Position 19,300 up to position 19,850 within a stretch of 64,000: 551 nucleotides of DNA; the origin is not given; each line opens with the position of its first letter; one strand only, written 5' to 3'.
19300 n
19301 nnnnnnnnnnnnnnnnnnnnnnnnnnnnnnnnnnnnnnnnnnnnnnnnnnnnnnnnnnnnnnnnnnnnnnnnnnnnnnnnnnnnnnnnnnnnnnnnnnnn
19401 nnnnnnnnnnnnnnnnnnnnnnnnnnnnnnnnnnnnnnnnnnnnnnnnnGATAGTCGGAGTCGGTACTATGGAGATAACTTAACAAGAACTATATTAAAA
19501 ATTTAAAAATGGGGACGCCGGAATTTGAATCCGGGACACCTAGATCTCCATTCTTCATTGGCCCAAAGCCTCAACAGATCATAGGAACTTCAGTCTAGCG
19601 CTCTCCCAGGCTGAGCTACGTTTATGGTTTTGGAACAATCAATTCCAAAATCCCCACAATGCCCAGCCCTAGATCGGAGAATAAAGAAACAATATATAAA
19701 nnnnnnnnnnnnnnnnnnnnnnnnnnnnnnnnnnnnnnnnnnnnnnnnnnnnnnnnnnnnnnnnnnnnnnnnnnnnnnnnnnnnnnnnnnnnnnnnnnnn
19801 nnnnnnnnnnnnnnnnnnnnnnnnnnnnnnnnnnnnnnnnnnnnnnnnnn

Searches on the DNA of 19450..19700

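Call 27: search_rna_families(source=window, start=19450, end=19700, threshold=evalue, max_evalue=1, show_alignments=1)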
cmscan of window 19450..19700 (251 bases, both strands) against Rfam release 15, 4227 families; matches with E-value up to 1: 1.
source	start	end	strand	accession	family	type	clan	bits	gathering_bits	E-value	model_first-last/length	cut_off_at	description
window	19515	19621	-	RF00005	tRNA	Gene; tRNA;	CL00001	32.6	29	2.5e-05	5-66/71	no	tRNA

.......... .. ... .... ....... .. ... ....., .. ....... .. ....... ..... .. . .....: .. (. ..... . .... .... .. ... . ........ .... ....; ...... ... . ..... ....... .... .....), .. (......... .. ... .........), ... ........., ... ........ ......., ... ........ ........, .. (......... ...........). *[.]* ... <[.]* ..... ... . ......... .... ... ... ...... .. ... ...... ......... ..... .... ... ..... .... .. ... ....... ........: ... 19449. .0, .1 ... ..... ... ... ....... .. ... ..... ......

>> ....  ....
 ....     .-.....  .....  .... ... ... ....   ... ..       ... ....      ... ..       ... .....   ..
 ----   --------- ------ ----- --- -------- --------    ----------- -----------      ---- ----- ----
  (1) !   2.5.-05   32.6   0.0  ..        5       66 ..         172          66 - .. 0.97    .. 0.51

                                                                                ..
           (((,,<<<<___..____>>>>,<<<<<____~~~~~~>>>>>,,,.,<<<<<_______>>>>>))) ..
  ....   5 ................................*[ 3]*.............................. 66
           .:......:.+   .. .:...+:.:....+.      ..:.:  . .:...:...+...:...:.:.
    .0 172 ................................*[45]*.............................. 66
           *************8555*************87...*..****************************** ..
